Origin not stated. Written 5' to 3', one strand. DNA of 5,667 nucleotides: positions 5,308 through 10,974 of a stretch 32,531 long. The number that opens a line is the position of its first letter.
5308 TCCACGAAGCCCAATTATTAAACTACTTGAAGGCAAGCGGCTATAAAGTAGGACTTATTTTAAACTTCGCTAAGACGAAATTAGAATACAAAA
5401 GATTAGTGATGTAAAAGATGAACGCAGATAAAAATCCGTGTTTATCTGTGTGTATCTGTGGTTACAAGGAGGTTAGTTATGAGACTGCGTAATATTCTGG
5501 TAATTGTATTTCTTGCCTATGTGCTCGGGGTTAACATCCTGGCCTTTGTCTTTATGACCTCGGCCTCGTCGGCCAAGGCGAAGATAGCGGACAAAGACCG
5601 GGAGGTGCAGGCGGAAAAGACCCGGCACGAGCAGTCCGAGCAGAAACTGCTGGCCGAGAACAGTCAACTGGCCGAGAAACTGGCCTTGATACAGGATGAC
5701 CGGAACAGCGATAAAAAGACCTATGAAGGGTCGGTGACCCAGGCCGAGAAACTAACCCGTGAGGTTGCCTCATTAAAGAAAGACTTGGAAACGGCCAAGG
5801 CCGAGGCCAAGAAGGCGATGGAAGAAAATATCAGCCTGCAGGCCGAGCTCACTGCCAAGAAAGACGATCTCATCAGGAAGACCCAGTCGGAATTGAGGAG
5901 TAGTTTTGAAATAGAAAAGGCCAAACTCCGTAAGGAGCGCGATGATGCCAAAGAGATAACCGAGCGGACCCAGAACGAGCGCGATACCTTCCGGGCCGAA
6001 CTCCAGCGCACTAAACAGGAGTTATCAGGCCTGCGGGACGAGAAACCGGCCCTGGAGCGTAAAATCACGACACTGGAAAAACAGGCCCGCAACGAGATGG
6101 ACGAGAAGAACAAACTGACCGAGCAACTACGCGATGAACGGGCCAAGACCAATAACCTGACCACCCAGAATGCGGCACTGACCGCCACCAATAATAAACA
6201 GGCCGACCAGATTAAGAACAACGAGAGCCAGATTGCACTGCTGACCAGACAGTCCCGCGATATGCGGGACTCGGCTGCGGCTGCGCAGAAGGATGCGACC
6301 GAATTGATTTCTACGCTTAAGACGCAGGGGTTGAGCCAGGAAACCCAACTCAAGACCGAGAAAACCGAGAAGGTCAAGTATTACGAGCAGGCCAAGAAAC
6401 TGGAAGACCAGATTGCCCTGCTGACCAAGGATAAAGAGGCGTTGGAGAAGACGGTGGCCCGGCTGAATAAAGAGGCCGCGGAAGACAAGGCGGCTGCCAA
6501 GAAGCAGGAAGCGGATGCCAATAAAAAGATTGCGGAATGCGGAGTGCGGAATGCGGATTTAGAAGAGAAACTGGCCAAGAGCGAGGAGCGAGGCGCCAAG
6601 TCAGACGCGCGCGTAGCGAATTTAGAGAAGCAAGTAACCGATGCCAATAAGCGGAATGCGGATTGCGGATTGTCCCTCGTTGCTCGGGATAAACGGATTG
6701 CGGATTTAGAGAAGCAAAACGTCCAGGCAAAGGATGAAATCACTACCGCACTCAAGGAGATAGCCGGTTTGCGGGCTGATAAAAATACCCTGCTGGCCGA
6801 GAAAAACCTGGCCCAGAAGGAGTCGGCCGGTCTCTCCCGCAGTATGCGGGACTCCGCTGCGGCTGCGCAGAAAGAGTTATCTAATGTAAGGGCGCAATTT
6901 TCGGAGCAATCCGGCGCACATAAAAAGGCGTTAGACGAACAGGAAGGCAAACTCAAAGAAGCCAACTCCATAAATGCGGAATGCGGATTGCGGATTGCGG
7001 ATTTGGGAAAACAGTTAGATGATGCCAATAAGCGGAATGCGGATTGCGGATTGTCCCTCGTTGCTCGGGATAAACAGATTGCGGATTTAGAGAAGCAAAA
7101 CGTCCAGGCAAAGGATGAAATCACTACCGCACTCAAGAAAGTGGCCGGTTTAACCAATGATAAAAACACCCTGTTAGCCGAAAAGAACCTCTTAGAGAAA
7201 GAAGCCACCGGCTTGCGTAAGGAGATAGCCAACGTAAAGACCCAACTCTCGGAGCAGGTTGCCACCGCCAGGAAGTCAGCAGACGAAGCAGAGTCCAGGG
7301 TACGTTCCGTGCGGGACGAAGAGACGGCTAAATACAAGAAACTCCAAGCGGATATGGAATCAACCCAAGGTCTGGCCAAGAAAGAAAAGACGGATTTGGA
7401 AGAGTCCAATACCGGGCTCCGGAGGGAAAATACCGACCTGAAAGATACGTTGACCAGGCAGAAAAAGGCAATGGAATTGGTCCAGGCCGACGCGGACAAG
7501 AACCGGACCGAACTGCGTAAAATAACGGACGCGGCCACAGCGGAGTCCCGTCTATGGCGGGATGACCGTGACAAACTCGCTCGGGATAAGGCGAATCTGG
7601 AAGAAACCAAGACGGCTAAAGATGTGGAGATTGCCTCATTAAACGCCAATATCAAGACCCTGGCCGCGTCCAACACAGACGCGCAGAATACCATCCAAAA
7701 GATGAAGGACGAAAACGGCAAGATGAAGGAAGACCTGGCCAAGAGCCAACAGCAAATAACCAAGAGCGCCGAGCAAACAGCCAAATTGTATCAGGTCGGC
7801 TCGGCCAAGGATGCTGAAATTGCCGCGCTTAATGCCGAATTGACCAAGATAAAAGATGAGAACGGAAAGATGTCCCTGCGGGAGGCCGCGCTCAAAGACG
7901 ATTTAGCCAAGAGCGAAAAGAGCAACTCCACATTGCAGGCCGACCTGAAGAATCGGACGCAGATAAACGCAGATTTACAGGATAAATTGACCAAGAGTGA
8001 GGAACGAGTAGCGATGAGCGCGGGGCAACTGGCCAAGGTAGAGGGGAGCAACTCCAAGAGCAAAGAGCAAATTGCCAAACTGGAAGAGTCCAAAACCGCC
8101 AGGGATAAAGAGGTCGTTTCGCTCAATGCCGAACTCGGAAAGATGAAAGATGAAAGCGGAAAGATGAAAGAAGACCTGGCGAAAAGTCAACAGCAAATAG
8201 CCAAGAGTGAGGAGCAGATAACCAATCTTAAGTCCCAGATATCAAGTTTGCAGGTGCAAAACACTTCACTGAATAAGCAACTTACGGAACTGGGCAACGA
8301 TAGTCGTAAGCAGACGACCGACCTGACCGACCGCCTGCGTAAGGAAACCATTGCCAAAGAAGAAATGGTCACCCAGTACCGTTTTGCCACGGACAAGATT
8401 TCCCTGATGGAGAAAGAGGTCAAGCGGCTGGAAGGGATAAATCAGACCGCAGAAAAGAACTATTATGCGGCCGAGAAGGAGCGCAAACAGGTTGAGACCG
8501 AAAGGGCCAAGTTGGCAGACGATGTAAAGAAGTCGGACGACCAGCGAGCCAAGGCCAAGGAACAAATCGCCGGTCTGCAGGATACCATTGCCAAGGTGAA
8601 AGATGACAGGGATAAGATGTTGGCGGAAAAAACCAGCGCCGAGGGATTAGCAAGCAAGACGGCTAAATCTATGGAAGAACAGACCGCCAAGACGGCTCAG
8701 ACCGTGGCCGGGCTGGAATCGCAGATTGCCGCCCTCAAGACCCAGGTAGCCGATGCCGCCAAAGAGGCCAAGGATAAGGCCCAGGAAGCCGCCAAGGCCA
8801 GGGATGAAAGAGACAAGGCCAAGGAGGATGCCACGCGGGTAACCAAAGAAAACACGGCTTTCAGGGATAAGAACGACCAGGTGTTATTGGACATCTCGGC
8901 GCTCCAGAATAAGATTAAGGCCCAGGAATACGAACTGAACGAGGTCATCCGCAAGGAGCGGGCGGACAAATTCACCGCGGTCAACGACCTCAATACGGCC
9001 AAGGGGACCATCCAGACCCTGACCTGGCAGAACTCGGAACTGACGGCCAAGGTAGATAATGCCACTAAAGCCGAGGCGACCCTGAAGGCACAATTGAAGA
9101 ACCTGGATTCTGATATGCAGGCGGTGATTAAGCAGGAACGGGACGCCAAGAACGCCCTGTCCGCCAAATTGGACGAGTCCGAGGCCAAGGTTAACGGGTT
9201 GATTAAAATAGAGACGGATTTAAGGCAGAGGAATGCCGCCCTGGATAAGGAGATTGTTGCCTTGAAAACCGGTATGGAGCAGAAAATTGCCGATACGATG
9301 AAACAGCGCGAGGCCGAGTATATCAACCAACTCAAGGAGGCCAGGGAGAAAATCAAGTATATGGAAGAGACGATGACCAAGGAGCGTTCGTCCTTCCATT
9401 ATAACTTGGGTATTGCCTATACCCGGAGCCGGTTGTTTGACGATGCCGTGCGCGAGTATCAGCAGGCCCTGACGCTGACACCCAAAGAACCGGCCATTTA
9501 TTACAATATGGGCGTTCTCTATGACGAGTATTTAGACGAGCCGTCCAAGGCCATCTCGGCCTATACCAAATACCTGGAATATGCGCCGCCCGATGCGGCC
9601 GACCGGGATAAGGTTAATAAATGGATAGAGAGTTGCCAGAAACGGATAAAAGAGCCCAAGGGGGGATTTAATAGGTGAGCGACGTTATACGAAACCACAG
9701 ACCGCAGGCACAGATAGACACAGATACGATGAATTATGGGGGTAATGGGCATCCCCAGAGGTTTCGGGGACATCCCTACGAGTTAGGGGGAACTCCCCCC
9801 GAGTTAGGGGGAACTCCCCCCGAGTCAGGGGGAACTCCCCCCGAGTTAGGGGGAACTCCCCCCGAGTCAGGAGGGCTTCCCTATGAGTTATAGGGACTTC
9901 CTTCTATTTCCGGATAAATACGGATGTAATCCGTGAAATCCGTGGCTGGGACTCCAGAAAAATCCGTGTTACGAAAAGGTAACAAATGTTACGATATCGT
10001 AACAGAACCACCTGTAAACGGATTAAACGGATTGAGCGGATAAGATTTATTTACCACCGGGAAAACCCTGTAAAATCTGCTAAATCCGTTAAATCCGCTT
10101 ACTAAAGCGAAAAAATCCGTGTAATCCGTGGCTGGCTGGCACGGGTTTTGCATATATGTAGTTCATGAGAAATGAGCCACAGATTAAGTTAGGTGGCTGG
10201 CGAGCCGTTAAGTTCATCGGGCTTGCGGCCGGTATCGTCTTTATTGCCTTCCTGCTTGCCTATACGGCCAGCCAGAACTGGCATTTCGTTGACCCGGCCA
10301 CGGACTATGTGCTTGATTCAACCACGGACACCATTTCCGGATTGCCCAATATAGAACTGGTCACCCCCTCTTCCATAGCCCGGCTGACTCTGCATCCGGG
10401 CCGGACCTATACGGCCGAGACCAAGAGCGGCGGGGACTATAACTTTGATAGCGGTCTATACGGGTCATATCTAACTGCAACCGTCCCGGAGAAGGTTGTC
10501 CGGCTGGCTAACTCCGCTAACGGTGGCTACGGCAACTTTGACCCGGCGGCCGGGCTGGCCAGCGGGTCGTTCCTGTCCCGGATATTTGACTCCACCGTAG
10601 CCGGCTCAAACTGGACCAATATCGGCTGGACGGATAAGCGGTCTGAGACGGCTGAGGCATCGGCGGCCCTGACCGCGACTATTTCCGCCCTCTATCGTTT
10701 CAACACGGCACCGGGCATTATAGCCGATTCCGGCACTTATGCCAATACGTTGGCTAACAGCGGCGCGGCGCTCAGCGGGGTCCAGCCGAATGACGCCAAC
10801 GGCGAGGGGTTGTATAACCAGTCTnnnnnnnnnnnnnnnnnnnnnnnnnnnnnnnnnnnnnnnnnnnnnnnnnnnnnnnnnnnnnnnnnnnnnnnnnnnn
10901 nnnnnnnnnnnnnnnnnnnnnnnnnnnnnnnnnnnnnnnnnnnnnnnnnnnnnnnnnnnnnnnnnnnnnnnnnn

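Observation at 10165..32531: Giant ORF with unusual architecture: TM anchor, LamG triad, then about 59 Kre9/KNH-like Ig domains, still open at the contig end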

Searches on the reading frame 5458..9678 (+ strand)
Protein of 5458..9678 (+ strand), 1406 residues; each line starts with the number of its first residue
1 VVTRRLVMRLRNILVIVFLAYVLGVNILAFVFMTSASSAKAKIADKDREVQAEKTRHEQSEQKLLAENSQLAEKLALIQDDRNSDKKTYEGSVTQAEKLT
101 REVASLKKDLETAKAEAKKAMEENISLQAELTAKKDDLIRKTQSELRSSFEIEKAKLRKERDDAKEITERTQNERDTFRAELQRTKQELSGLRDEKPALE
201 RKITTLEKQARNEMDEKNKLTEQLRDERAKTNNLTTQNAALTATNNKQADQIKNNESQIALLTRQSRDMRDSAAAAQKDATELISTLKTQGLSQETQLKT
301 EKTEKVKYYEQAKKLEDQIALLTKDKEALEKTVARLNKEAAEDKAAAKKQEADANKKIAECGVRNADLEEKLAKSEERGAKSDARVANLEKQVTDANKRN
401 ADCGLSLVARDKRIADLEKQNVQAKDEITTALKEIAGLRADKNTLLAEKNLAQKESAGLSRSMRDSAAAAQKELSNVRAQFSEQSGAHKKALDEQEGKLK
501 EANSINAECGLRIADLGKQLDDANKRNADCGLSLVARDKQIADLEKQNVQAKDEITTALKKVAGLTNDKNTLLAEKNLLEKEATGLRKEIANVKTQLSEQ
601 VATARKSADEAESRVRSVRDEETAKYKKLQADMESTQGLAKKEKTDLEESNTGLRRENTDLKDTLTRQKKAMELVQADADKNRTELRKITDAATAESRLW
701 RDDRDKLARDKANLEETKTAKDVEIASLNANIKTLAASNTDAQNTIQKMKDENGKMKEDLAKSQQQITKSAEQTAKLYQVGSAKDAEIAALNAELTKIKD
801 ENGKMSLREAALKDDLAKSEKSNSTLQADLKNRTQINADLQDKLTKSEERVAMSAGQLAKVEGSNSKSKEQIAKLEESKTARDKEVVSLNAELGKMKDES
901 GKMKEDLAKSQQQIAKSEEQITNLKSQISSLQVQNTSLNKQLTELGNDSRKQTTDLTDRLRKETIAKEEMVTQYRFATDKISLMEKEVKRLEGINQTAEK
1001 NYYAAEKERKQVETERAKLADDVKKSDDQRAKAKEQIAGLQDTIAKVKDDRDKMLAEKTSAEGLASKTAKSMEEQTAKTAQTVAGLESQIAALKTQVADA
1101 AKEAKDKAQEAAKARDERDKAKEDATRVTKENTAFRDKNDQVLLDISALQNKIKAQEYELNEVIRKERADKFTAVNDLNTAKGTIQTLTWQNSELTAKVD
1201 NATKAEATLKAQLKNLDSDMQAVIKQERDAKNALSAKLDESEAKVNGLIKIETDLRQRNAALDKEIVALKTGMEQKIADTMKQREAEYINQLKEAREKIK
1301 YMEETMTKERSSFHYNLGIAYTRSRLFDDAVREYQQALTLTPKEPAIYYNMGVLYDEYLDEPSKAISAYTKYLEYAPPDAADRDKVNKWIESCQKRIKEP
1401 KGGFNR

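Call 10: search_protein_families(library=pfam, proteins=[window:5458-9678:+], max_evalue=0.01)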
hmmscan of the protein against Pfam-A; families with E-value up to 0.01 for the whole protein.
window:5458-9678:+ (1406 aa): 10 families
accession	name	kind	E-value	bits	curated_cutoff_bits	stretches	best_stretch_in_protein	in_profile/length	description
PF13414.12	TPR_11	-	2.2e-08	34.1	26.8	1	1327-1355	10-38/42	TPR repeat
PF00515.34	TPR_1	-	2.7e-05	24.2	27.8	1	1314-1342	4-32/34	Tetratricopeptide repeat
PF07719.23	TPR_2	-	3.7e-05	24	27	1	1313-1343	3-33/34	Tetratricopeptide repeat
PF13176.12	TPR_7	-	8.3e-05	22.8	27.9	0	1315-1343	3-31/36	Tetratricopeptide repeat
PF13371.12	TPR_9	-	0.00029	21.2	35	1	1318-1387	2-69/73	Tetratricopeptide repeat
PF13181.12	TPR_8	-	0.00032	21.1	25.7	0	1347-1377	3-32/34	Tetratricopeptide repeat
PF13424.12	TPR_12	-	0.0017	19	30.1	1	1314-1375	6-74/77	Tetratricopeptide repeat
PF13428.12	TPR_14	-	0.0021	19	23.5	0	1315-1352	5-42/44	Tetratricopeptide repeat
PF13431.12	TPR_17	-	0.0045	17.6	24.4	0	1334-1357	2-25/34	Tetratricopeptide repeat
PF08614.16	ATG16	-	0.0088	16.7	33.7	1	810-906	84-180/200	Autophagy protein 16 (ATG16)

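Call 21: search_protein_families(library=ncbifam, proteins=[window:5458-9678:+], max_evalue=0.01)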
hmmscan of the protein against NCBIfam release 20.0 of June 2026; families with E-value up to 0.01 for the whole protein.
window:5458-9678:+ (1406 aa): 5 families
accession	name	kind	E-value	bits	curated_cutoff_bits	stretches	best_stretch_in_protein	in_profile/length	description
TIGR02168.1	SMC_prok_B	equivalog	2.5e-21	75.2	567.35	5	761-970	682-891/1181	chromosome segregation protein SMC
TIGR02169.1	SMC_prok_A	equivalog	1.5e-13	49.4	729.4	3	695-1021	675-1001/1165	chromosome segregation protein SMC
TIGR04523.1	Mplasa_alph_rch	subfamily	6.5e-11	40.9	270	1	812-1072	347-598/745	helix-rich protein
NF002725.1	PRK02603.1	equivalog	4.9e-07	29.9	143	1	1282-1357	45-118/173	photosystem I assembly protein Ycf3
NF045487.1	ASRP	equivalog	0.0007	18.3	300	0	787-1141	126-471/593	archaea-specific SMC-related protein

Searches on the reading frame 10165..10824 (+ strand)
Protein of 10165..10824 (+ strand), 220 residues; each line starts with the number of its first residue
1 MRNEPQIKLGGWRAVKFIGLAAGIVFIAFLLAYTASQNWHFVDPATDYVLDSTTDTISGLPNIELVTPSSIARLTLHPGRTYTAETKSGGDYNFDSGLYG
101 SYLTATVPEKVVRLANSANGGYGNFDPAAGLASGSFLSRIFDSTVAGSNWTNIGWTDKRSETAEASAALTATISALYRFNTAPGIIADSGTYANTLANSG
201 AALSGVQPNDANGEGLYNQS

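Call 11: search_protein_families(library=pfam, proteins=[window:10165-10824:+], max_evalue=1)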
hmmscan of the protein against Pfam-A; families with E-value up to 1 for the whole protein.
window:10165-10824:+ (220 aa): 0 families
